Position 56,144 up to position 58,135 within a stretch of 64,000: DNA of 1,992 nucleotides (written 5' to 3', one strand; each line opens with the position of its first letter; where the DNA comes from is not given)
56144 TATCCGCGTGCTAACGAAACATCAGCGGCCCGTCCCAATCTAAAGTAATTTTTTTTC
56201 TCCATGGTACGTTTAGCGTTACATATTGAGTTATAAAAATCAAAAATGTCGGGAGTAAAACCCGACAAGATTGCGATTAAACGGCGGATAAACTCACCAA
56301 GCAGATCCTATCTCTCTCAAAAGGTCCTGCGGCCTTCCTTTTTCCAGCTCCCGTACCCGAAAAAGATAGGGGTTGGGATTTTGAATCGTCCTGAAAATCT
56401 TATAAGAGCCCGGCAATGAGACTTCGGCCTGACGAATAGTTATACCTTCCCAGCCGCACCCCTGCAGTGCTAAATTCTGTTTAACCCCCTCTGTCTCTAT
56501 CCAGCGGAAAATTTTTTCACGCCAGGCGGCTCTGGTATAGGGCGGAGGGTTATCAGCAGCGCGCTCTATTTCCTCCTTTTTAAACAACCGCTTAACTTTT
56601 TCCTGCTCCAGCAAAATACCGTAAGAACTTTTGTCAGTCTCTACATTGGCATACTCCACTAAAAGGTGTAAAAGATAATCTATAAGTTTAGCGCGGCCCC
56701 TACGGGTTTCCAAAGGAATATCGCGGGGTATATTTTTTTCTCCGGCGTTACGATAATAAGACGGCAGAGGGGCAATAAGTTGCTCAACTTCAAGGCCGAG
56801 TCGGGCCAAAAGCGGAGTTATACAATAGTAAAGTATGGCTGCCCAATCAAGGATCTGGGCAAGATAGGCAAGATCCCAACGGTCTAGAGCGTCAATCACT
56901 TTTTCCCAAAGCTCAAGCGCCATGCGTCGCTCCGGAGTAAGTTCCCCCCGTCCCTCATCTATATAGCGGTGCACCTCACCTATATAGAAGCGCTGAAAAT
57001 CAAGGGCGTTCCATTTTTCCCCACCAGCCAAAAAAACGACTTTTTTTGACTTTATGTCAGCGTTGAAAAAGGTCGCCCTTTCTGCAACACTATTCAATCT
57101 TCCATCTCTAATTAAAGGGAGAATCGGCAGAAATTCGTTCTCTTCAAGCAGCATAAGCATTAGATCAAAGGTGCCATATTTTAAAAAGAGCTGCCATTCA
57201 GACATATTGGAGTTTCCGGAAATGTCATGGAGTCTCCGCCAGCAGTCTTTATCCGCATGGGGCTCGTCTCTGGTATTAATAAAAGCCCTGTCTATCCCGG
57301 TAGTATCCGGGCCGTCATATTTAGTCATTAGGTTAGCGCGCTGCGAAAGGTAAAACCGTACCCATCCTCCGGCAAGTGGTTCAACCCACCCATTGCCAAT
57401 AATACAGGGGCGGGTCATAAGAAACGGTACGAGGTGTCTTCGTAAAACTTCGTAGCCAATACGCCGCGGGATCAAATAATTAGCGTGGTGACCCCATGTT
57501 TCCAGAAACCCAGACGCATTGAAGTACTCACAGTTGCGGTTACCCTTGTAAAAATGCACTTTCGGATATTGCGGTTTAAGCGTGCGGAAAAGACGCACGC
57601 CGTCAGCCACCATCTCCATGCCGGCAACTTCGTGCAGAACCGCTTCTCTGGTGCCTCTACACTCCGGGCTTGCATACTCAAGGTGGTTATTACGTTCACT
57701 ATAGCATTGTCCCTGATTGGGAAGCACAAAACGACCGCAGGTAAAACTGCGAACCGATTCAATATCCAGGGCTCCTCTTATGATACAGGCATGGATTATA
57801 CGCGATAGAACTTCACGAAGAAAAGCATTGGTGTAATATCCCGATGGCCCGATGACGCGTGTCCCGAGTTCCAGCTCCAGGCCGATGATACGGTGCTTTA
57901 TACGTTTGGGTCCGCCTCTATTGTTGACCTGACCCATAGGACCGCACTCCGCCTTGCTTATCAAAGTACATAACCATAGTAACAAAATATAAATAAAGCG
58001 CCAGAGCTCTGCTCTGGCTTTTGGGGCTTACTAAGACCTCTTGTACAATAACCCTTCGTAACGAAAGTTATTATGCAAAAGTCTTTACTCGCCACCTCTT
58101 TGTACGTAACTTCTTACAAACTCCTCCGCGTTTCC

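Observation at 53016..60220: Three PafA/Dop-family paralogs instead of the usual two, all oversized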

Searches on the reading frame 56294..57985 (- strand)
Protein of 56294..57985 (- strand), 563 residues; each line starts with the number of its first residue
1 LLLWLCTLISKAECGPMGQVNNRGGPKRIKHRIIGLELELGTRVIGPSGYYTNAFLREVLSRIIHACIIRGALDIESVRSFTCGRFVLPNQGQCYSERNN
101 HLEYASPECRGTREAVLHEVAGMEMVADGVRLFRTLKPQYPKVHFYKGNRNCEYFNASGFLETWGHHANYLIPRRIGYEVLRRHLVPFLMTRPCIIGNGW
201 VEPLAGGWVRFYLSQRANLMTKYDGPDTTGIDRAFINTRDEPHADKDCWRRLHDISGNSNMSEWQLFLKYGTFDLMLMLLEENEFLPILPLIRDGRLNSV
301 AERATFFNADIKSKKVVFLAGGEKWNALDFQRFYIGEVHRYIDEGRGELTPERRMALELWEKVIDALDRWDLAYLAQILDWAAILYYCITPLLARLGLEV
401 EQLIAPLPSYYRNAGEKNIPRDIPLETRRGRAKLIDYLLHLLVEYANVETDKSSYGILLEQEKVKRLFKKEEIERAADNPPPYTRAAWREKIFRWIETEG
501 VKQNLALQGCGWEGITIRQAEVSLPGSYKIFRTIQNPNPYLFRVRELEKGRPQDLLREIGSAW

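Call 4: search_protein_families(library=pfam, proteins=[window:56294-57985:-], max_evalue=0.01)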
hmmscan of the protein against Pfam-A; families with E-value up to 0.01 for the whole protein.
window:56294-57985:- (563 aa): 1 family
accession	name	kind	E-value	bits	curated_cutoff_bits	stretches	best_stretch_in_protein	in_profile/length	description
PF03136.20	Pup_ligase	-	1.1e-71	242.6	25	2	85-383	70-349/441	Pup-ligase protein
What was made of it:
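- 56294..57937 (-): Paralog 2, group B, CPR-specific ligase-side enzyme (547 aa; the ORF can be extended to 57985). PF03136 243 bits (call 4).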

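Call 5: search_protein_families(library=ncbifam, proteins=[window:56294-57985:-], max_evalue=0.01)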
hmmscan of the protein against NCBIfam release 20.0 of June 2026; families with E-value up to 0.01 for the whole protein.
window:56294-57985:- (563 aa): 2 families
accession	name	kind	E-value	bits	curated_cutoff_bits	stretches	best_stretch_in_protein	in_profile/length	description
TIGR03686.1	pupylate_PafA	equivalog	7.9e-59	199.5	551.3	2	86-383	44-334/457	Pup--protein ligase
TIGR03688.1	depupylase_Dop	equivalog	9.5e-56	189.5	492.3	1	86-496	83-441/485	depupylase/deamidase Dop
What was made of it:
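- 56294..57937 (-): TIGR03686 PafA 199.5 bits against Dop 189.5 bits (call 5).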

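Call 10: search_solved_structures(query=window:56294-57985:-, show_alignments=3)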
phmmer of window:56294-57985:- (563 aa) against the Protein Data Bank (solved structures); distinct sequences matched with E-value up to 0.001: 5.
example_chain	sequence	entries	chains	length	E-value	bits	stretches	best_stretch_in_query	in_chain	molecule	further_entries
9cku_G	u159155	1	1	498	8.3e-45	156.4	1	84-385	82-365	Pup deamidase/depupylase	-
4b0r_A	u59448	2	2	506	1.3e-34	122.7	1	85-385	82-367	DEAMIDASE-DEPUPYLASE DOP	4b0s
5lrt_A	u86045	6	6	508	1.3e-34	122.7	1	85-385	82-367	Depupylase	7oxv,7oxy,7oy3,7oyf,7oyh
4b0t_A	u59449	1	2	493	3e-31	111.6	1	78-382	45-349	PUP--PROTEIN LIGASE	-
4bjr_A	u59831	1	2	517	6.9e-31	110.4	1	78-382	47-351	PUP--PROTEIN LIGASE, PROKARYOTIC UBIQUITIN-LIKE PROTEIN PUP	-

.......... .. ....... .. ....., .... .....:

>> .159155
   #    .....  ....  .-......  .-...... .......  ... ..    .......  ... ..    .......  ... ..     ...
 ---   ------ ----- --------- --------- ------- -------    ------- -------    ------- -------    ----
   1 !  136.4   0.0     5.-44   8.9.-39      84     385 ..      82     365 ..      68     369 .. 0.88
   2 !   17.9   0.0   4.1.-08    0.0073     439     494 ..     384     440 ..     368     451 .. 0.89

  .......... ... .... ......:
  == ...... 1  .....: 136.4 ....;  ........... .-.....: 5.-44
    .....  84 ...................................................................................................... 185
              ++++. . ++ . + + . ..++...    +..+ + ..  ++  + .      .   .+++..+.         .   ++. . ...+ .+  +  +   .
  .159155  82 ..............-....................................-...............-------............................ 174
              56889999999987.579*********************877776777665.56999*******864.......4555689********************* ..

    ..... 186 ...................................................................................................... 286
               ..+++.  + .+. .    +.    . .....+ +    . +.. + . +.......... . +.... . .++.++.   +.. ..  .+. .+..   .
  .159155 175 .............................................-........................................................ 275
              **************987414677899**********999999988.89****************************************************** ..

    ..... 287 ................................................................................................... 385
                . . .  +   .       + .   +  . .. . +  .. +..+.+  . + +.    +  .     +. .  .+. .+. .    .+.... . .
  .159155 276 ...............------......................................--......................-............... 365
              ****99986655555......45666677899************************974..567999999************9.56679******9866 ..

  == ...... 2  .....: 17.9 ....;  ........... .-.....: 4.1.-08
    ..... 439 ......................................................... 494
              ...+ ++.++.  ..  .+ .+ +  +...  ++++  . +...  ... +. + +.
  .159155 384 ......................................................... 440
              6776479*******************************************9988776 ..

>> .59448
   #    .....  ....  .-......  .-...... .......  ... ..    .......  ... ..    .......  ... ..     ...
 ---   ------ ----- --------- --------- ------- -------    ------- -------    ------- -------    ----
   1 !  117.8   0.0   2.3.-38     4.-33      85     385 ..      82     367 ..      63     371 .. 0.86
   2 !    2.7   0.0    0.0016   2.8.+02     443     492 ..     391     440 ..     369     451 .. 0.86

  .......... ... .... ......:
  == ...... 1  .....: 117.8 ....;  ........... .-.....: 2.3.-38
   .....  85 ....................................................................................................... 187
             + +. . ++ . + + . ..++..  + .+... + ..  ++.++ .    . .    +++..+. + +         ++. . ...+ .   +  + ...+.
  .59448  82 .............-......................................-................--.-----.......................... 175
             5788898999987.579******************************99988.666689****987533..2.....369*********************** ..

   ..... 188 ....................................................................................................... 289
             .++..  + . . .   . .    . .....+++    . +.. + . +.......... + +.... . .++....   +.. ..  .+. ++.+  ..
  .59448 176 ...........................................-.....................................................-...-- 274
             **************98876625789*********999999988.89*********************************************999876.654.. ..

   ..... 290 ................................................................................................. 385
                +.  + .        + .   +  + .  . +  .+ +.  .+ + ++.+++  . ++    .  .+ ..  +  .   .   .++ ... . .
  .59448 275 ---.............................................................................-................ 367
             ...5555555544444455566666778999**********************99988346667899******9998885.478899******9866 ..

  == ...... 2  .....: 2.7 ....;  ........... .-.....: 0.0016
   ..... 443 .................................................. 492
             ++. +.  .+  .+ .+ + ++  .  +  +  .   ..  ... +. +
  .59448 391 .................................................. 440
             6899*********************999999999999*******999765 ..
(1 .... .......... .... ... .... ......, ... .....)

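Call 23: find_homologous_proteins(query=window:56294-57934:-, max_evalue=1e-10)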
Query window:56294-57934:- (546 aa): 467 proteins with E <= 1e-10 among 8000 candidates; the best 120 are listed.
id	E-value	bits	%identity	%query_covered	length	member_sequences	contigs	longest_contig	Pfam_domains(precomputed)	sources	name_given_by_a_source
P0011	0.0e+0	1283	100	100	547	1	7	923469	PF03136.21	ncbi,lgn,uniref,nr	ncbi:MAG: proteasome accessory factor PafA2 family protein [Candidatus Sungiibacteriota bacterium]|u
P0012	1.3e-189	649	54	98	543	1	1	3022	PF03136.21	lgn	-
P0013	9.8e-117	409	41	92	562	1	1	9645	PF03136.21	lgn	-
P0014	2.0e-113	398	39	92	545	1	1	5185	PF03136.21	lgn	-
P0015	1.2e-105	372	40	96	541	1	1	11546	PF03136.21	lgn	-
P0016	2.2e-104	368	39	95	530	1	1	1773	PF03136.21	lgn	-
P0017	3.0e-98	348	39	95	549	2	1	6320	PF03136.21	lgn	-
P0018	5.3e-94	334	38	98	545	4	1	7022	PF03136.21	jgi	-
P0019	4.3e-89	318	37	96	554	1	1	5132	PF03136.21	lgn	-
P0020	2.1e-88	315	38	95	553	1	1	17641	PF03136.21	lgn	-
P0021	4.0e-84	301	38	90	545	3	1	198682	PF03136.21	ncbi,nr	ncbi:MAG: proteasome accessory factor PafA2 family protein [Candidatus Sungbacteria bacterium]|nr:pr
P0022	6.6e-81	291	37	90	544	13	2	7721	PF03136.21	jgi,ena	-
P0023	6.3e-76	274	34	94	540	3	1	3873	PF03136.21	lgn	-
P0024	1.7e-46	177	37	51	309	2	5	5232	PF03136.21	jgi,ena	-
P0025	1.3e-40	157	33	75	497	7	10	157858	PF03136.21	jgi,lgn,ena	jgi:proteasome accessory factor PafA2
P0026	2.1e-40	157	31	86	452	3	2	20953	PF03136.21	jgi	jgi:proteasome accessory factor A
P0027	1.2e-39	154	32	76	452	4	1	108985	PF03136.21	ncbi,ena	-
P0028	3.5e-39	153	31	74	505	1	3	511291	PF03136.21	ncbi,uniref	ncbi:depupylase/deamidase Dop [Nocardiopsis sp. NPDC006139]|uniref:depupylase/deamidase Dop n=1 Tax=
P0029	5.6e-39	152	32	83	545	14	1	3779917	PF03136.21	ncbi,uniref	ncbi:depupylase/deamidase Dop [Kocuria turfanensis]|uniref:depupylase/deamidase Dop n=1 Tax=Kocuria 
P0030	1.3e-38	151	32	77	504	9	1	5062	PF03136.21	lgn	-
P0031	1.8e-38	150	30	74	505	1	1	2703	PF03136.21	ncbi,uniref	ncbi:depupylase/deamidase Dop [Nocardiopsis protaetiae]|uniref:depupylase/deamidase Dop n=2 Tax=Noca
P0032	2.9e-38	150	31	74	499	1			PF03136.21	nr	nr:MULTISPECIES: depupylase/deamidase Dop [Nocardiopsis]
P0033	3.2e-38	150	31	74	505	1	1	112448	PF03136.21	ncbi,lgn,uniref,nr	ncbi:proteasome accessory factor A [Nocardiopsis flavescens]|uniref:Proteasome accessory factor A n=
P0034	3.5e-38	149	32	75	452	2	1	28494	PF03136.21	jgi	jgi:proteasome accessory factor A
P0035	4.0e-38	149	31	74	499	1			PF03136.21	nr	nr:depupylase/deamidase Dop [Nocardiopsis flavescens]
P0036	6.6e-38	149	30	74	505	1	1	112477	PF03136.21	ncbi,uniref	ncbi:depupylase/deamidase Dop [Nocardiopsis sp. CC223A]|uniref:depupylase/deamidase Dop n=1 Tax=Noca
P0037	2.1e-37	147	32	74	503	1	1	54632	PF03136.21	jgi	jgi:proteasome accessory factor A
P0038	3.6e-37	146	32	75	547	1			PF03136.21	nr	nr:depupylase/deamidase Dop [uncultured Actinotalea sp.]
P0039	3.7e-37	146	30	74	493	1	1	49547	PF03136.21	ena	-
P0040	3.8e-37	146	30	86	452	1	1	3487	PF03136.21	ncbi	-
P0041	3.8e-37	146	32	75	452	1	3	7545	PF03136.21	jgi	-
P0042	4.2e-37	146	31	75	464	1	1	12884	PF03136.21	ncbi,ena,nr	ncbi:MAG TPA: Pup--protein ligase [Phycicoccus elongatus]|nr:Pup--protein ligase [Phycicoccus elonga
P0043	4.6e-37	146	29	86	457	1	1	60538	PF03136.21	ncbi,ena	-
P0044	5.7e-37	145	29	89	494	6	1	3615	PF03136.21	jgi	jgi:proteasome accessory factor A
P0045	8.2e-37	145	31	77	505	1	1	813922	PF03136.21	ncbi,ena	-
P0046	1.1e-36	144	31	75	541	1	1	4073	PF03136.21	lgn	-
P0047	2.7e-36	143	30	75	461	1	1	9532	PF03136.21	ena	-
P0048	2.7e-36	143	30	75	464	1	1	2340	PF03136.21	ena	-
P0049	3.6e-36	143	29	89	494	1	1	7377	PF03136.21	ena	-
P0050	3.8e-36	143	30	75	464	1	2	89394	PF03136.21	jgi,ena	-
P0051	4.7e-36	142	30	75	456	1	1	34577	PF03136.21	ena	-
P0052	4.9e-36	142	29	89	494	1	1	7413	PF03136.21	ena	-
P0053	5.0e-36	142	29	89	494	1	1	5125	PF03136.21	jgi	jgi:proteasome accessory factor A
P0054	5.1e-36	142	30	75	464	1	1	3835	PF03136.21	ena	-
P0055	5.2e-36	142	30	75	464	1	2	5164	PF03136.21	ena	-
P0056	5.7e-36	142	30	75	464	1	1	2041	PF03136.21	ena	-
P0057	5.9e-36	142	30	75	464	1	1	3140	PF03136.21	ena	-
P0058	6.1e-36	142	35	54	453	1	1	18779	PF03136.21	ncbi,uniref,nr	ncbi:Pup--protein ligase [Kineococcus sp. T13]|uniref:Pup--protein ligase n=1 Tax=Kineococcus vitell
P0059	8.5e-36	142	31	82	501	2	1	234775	PF03136.21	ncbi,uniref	ncbi:depupylase/deamidase Dop [Actinokineospora guangxiensis]|uniref:Depupylase/deamidase Dop n=1 Ta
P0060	1.1e-35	141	31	75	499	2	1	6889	PF03136.21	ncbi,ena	-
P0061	1.1e-35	141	30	75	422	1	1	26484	PF03136.21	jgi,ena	-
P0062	1.2e-35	141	29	75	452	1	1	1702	PF03136.21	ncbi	-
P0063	1.2e-35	141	30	75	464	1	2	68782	PF03136.21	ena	-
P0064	1.3e-35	141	30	75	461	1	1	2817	PF03136.21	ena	-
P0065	1.3e-35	141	35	54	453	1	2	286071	PF03136.21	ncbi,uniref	ncbi:Pup--protein ligase [Kineococcus endophyticus]|uniref:Pup--protein ligase n=1 Tax=Kineococcus e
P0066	1.3e-35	141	30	75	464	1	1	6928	PF03136.21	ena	-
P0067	1.3e-35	141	31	87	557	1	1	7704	PF03136.21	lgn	-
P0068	1.3e-35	141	34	54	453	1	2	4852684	PF03136.21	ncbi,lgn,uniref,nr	ncbi:Pup--protein ligase [Kineococcus aurantiacus]|uniref:Pup--protein ligase n=1 Tax=Kineococcus au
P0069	1.4e-35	141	35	54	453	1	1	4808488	PF03136.21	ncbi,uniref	ncbi:Pup--protein ligase [Kineococcus sp. DHX-1]|uniref:Pup--protein ligase n=1 Tax=Kineococcus sp. 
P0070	1.4e-35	141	30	76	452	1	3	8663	PF03136.21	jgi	jgi:proteasome accessory factor A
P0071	1.6e-35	141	29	89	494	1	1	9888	PF03136.21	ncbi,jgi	jgi:proteasome accessory factor A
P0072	1.8e-35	140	30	75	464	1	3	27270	PF03136.21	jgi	jgi:proteasome accessory factor A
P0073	1.8e-35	140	30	75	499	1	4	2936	PF03136.21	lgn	-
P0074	1.9e-35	140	32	74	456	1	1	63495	PF03136.21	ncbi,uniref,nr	ncbi:Pup--protein ligase [Agilicoccus flavus]|uniref:Pup--protein ligase n=1 Tax=Agilicoccus flavus 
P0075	2.0e-35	140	30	80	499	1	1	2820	PF03136.21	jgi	jgi:proteasome accessory factor A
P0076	2.3e-35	140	31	75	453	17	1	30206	PF03136.21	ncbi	ncbi:MAG: Pup--protein ligase [Janthinobacterium lividum]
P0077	2.9e-35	140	28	89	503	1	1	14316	PF03136.21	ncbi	-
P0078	3.1e-35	140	32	75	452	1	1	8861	PF03136.21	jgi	jgi:proteasome accessory factor A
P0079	3.2e-35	140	29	84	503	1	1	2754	PF03136.21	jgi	jgi:Pup amidohydrolase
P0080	3.2e-35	140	32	75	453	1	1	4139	PF03136.21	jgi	jgi:proteasome accessory factor A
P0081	5.8e-35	139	29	90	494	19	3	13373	PF03136.21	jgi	jgi:Pup amidohydrolase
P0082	6.4e-35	139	31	74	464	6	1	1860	PF03136.21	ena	-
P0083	6.5e-35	139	36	54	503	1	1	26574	PF03136.21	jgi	jgi:proteasome accessory factor A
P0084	7.4e-35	138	31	76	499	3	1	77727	PF03136.21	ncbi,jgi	ncbi:MAG TPA: depupylase/deamidase Dop [Pseudonocardiaceae bacterium]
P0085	8.4e-35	138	31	74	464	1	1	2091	PF03136.21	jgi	-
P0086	8.8e-35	138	29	83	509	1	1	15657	PF03136.21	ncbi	-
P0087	1.1e-34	138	35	57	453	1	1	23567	PF03136.21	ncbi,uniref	ncbi:Pup--protein ligase [Kineococcus sp. SYSU DK005]|uniref:Pup--protein ligase n=1 Tax=Kineococcus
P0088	1.1e-34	138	30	82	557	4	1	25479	PF03136.21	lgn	-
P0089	1.2e-34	138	31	74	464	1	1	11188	PF03136.21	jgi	-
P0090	1.5e-34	138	30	82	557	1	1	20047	PF03136.21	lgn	-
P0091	1.6e-34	137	31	75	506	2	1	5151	PF03136.21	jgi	jgi:proteasome accessory factor A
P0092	2.0e-34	137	29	75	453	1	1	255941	PF03136.21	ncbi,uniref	ncbi:Pup--protein ligase [Kineococcus sp. LSe6-4]|uniref:Pup--protein ligase n=1 Tax=Kineococcus hal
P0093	2.5e-34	137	31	75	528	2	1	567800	PF03136.21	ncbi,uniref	ncbi:depupylase/deamidase Dop [Georgenia sp. MJ170]|uniref:depupylase/deamidase Dop n=1 Tax=Georgeni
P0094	2.7e-34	137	35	54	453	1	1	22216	PF03136.21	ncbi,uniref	ncbi:Pup--protein ligase [Kineococcus sp. SYSU DK018]|uniref:Pup--protein ligase n=1 Tax=Kineococcus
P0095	3.2e-34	136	30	74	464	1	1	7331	PF03136.21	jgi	jgi:proteasome accessory factor A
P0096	3.2e-34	136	29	80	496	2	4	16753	PF03136.21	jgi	jgi:proteasome accessory factor PafA2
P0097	3.5e-34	136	30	82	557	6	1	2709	PF03136.21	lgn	-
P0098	3.6e-34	136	30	82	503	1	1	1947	PF03136.21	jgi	jgi:Pup amidohydrolase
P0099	4.0e-34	136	30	79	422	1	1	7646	PF03136.21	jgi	-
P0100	5.3e-34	136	29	87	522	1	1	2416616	PF03136.21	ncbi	ncbi:depupylase/deamidase Dop [Arcanobacterium hippocoleae]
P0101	5.4e-34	136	30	74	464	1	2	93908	PF03136.21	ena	-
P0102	6.5e-34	135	28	89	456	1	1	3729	PF03136.21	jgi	-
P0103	6.6e-34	135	29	80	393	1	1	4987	PF03136.21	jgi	-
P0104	6.9e-34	135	30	83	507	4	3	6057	PF03136.21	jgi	jgi:proteasome accessory factor A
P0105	7.1e-34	135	30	76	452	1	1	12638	PF03136.21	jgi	jgi:proteasome accessory factor A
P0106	8.1e-34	135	32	77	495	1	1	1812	PF03136.21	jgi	jgi:proteasome accessory factor A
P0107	8.5e-34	135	29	79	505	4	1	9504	PF03136.21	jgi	jgi:proteasome accessory factor PafA2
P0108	8.8e-34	135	30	75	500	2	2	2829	PF03136.21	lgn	-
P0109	9.7e-34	135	29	83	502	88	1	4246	PF03136.21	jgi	jgi:Pup amidohydrolase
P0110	1.7e-33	134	31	75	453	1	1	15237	PF03136.21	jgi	jgi:proteasome accessory factor A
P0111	1.8e-33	134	31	76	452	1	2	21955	PF03136.21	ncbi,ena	ncbi:MAG: Pup--protein ligase [Pseudonocardiaceae bacterium]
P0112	1.9e-33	134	31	75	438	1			PF03136.21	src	-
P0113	1.9e-33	134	32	57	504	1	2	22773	PF03136.21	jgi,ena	jgi:proteasome accessory factor A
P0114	2.1e-33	134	28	82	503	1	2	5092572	PF03136.21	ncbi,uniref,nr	ncbi:proteasome accessory factor PafA2 [Actinobacteria bacterium YIM 96077]|uniref:Proteasome access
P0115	2.1e-33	134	31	75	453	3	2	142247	PF03136.21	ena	-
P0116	2.1e-33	134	30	82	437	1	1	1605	PF03136.21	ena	-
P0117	2.2e-33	134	31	64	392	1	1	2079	PF03136.21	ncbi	ncbi:depupylase/deamidase Dop, partial [Nocardiopsis protaetiae]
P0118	2.3e-33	134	29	76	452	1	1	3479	PF03136.21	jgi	jgi:proteasome accessory factor A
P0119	2.4e-33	133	35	54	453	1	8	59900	PF03136.21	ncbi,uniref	ncbi:Pup--protein ligase [Kineococcus auxinigenes]|uniref:Pup--protein ligase n=1 Tax=unclassified K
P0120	2.4e-33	133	35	54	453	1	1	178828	PF03136.21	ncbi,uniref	ncbi:Pup--protein ligase [Kineococcus arenarius]|uniref:Pup--protein ligase n=1 Tax=Kineococcus sp. 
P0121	2.7e-33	133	28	79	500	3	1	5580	PF03136.21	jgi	-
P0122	3.1e-33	133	29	76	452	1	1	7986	PF03136.21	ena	-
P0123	3.7e-33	133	29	76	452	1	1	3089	PF03136.21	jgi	jgi:proteasome accessory factor A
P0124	3.8e-33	133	27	82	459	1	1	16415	PF03136.21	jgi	jgi:Pup amidohydrolase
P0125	3.9e-33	133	30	77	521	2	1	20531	PF03136.21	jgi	jgi:proteasome accessory factor A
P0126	4.1e-33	133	29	75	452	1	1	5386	PF03136.21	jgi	jgi:proteasome accessory factor A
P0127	4.7e-33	133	30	74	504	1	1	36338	PF03136.21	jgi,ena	-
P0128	5.9e-33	132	29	85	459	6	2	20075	PF03136.21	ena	-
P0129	6.2e-33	132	29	78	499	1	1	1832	PF03136.21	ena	-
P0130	6.8e-33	132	33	55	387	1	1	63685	PF03136.21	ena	-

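Call 31: find_related_loci(query=A1, collection=genome_contigs, flank=10000)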
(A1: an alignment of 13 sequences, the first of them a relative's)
Query A1 (547 aa) in genome_contigs; peptide patterns used: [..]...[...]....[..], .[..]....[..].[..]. (x = any residue, [..] = any of these).
11 stretches matched a pattern; 1 encode a relative of the query (tblastn E <= 1e-3); 1 distinct loci.
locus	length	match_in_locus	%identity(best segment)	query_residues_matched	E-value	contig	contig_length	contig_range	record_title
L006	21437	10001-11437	39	11-501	2e-87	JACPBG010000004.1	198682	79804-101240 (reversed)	MAG: Candidatus Sungiibacteriota bacterium isolate NC_groundwater_251_Ag_S-0.2um_45_46 S5_GD2017_2_S2_scaffold_205, whol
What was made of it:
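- Tried and rejected: It returned only one locus, L006 (call 31), so the phyletic survey rests on metagenome contigs.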
